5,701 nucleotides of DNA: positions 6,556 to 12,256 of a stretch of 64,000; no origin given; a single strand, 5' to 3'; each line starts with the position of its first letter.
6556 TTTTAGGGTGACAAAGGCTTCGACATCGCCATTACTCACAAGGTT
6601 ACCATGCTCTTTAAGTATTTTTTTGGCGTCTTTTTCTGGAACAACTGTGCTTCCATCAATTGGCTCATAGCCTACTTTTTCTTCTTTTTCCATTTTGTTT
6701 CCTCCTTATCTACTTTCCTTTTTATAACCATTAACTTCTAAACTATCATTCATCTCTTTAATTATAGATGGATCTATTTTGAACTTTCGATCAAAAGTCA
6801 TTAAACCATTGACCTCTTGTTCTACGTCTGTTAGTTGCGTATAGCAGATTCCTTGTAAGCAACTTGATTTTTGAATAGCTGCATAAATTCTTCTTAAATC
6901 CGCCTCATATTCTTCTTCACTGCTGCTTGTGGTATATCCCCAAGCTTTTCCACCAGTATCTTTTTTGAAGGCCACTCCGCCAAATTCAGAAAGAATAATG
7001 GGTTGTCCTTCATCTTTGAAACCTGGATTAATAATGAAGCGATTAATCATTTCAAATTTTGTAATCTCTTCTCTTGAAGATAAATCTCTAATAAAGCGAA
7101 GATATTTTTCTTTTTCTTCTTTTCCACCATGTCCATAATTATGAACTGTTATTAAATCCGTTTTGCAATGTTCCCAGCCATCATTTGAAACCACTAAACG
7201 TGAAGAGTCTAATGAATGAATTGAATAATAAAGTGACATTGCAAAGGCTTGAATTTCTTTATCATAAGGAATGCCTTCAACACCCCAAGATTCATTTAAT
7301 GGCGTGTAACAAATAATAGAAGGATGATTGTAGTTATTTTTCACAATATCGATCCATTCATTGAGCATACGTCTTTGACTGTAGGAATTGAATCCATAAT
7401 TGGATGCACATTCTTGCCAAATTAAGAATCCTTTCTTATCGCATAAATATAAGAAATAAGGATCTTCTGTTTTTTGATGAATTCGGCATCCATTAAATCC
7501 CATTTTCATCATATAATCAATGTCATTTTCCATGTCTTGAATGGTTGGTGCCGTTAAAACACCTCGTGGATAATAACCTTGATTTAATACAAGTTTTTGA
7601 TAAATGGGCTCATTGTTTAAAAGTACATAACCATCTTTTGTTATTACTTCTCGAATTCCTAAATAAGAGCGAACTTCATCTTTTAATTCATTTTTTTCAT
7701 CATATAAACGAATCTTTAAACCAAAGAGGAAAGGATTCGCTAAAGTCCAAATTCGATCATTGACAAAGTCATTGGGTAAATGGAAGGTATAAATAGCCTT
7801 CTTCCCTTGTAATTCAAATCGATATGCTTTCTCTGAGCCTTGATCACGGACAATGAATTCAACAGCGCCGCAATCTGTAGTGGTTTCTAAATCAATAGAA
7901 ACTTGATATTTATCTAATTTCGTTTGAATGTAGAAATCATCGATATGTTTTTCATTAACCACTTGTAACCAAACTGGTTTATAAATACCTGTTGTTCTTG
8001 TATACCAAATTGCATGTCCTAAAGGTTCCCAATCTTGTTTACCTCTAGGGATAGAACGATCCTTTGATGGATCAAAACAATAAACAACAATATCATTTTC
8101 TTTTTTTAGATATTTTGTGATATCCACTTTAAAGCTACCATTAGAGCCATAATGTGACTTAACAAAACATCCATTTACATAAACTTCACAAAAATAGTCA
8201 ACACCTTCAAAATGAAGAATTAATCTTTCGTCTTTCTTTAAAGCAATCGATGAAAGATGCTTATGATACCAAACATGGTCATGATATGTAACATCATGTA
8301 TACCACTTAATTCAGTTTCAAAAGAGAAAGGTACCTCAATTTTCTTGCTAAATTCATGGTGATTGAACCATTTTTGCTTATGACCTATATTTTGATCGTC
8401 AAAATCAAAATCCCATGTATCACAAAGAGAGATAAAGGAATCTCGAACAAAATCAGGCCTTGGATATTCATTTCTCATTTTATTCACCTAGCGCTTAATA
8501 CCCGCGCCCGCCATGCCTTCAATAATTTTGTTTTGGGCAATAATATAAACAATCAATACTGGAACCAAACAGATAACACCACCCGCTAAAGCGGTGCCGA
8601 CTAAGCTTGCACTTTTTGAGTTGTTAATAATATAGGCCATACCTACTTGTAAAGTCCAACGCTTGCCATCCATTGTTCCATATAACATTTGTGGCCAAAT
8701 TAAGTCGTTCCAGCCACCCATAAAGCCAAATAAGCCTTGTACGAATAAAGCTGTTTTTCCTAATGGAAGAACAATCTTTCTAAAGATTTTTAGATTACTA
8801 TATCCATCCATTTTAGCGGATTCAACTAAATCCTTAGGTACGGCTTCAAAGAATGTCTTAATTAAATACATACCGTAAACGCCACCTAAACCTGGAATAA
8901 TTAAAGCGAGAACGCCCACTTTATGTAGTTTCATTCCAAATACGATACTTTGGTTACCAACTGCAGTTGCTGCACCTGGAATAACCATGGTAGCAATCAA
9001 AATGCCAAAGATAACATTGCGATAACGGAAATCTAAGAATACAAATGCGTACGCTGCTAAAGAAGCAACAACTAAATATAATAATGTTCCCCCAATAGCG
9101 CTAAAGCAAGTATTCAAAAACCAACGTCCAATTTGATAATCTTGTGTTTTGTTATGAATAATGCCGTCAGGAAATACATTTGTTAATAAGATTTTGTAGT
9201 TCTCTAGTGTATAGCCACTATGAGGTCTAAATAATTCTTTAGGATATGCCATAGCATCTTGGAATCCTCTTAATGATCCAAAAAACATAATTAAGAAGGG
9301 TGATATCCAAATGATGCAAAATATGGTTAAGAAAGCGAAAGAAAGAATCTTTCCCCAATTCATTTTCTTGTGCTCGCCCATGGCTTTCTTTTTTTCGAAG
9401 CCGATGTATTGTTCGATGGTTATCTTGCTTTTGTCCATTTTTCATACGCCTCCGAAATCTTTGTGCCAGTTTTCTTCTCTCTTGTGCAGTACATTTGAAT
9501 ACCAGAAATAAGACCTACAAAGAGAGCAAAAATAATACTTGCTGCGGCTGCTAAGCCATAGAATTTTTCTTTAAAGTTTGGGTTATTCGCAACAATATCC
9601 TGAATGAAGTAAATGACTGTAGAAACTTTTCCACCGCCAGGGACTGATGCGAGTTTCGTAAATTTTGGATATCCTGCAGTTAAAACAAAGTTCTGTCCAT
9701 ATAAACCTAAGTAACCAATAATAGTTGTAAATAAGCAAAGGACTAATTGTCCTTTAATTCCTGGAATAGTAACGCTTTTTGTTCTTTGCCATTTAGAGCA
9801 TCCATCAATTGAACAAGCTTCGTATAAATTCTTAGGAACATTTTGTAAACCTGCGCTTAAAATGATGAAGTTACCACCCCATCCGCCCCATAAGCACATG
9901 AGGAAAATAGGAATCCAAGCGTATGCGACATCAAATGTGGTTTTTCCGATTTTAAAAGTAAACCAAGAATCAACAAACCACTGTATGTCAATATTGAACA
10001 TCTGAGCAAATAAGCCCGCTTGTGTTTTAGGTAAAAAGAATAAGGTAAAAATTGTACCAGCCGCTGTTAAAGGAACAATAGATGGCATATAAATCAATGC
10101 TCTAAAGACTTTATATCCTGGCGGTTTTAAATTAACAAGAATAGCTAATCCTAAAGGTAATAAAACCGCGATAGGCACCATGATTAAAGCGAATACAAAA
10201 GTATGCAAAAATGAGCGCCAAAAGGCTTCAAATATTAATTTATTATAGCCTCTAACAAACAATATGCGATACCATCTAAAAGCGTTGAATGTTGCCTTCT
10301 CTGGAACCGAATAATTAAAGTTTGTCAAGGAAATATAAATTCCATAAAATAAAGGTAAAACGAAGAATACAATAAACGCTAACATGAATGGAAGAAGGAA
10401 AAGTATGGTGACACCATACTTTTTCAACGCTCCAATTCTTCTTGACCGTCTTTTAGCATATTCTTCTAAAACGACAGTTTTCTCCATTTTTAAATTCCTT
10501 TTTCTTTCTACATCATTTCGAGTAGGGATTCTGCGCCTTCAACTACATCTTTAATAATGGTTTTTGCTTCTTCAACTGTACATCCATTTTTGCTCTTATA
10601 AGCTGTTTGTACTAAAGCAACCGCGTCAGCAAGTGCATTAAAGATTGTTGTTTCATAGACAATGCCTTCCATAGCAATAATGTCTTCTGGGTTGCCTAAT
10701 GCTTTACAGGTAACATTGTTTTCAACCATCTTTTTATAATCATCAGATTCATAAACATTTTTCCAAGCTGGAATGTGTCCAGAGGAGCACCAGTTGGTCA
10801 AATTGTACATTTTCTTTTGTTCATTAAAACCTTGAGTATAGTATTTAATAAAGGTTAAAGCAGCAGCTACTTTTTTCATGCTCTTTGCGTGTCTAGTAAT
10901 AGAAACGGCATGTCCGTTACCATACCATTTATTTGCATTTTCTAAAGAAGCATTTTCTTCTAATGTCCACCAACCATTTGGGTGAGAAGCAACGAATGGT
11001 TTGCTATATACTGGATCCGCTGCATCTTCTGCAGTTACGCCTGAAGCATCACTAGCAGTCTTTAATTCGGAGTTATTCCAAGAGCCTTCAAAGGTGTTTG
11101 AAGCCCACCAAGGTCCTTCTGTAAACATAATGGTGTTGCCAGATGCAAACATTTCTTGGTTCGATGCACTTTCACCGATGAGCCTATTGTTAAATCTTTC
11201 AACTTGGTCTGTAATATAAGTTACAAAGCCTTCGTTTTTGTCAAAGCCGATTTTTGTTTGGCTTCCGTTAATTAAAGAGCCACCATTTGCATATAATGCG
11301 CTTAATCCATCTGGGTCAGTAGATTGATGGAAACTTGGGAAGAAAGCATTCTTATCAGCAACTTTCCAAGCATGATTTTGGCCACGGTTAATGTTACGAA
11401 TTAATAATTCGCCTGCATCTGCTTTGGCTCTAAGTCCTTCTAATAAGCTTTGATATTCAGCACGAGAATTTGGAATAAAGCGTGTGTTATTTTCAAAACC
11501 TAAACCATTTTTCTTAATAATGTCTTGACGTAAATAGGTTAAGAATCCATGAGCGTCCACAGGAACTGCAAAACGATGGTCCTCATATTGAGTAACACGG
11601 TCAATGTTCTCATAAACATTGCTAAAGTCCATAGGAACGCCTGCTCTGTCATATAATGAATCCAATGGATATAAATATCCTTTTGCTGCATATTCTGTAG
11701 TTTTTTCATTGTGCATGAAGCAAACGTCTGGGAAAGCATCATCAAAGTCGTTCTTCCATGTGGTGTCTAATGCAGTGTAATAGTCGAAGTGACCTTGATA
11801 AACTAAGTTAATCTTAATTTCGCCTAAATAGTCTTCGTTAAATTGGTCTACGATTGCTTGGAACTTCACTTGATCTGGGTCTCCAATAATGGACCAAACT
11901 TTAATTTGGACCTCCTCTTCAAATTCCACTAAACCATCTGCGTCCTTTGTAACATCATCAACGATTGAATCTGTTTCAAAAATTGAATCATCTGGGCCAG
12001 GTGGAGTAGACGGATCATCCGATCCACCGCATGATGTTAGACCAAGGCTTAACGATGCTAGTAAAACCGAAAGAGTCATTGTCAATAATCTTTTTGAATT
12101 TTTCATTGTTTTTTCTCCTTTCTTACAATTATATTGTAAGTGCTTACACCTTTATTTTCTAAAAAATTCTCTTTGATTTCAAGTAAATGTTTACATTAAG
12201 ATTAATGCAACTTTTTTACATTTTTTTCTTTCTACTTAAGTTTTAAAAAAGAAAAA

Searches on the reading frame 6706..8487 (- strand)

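Call 15: search_protein_families(library=pfam, proteins=[window:6706-8487:-], max_evalue=0.00001)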
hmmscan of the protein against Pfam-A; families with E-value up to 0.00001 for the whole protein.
window:6706-8487:- (593 aa): 4 families
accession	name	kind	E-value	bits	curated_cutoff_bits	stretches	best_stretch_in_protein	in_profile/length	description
PF02837.24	Glyco_hydro_2_N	-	8.2e-15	55.6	28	1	20-174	3-165/169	Glycosyl hydrolases family 2, sugar binding domain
PF02836.23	Glyco_hydro_2_C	-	1.4e-11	44.5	21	1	284-529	4-236/302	Glycosyl hydrolases family 2, TIM barrel domain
PF22666.2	Glyco_hydro_2_N2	-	5.6e-09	36.7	27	1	49-139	29-119/167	Glycosyl hydrolase 2 galactose-binding domain-like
PF00703.27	Glyco_hydro_2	-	1.7e-07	32.4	23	1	181-279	2-109/109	Glycosyl hydrolases family 2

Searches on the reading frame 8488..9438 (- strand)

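Call 15: search_protein_families(library=pfam, proteins=[window:8488-9438:-], max_evalue=0.00001)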
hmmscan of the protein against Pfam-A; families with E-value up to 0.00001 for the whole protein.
window:8488-9438:- (316 aa): 1 family
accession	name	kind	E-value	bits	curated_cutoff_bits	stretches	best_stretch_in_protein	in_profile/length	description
PF00528.27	BPD_transp_1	-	2.3e-16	60.5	26.4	1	123-301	3-175/184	Binding-protein-dependent transport system inner membrane component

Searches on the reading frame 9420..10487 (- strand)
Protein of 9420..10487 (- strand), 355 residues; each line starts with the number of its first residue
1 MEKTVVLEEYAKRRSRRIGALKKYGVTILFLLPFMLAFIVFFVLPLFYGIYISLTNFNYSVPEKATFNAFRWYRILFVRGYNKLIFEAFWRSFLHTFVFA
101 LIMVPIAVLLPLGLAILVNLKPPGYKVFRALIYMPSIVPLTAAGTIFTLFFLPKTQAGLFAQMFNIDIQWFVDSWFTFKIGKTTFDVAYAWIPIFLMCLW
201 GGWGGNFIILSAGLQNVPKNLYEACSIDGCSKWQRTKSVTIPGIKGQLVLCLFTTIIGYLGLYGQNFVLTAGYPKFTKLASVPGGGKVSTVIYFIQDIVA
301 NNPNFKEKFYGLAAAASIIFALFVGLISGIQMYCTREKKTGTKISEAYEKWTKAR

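Call 15: search_protein_families(library=pfam, proteins=[window:9420-10487:-], max_evalue=0.00001)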
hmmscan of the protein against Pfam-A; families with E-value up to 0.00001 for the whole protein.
window:9420-10487:- (355 aa): 1 family
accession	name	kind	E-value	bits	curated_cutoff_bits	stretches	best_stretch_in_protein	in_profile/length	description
PF00528.27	BPD_transp_1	-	6.4e-07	29.7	26.4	1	111-330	3-174/184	Binding-protein-dependent transport system inner membrane component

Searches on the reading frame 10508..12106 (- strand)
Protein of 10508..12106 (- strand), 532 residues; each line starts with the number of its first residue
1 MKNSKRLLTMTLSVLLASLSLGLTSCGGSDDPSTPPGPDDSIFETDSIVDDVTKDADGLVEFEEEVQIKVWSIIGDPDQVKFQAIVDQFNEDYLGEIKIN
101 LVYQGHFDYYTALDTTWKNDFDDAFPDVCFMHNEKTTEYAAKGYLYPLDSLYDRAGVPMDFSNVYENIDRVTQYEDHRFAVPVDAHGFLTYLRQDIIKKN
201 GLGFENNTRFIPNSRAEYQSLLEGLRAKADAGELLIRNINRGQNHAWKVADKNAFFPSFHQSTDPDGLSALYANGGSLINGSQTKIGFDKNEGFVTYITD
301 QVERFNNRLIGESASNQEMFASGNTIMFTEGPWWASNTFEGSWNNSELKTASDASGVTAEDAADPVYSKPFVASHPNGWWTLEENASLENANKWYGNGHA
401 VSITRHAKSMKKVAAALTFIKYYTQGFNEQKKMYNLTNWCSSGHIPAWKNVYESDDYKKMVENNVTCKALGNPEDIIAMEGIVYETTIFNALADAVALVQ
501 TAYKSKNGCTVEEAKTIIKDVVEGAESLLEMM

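Call 15: search_protein_families(library=pfam, proteins=[window:10508-12106:-], max_evalue=0.00001)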
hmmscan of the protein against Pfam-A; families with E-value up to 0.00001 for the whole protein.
window:10508-12106:- (532 aa): 2 families
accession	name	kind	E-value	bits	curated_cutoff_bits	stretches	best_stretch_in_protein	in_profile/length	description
PF13416.11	SBP_bac_8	-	4.5e-13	50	27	1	84-461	1-275/279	Bacterial extracellular solute-binding protein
PF01547.30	SBP_bac_1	-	1.5e-07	32.2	26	1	81-344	9-249/307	Bacterial extracellular solute-binding protein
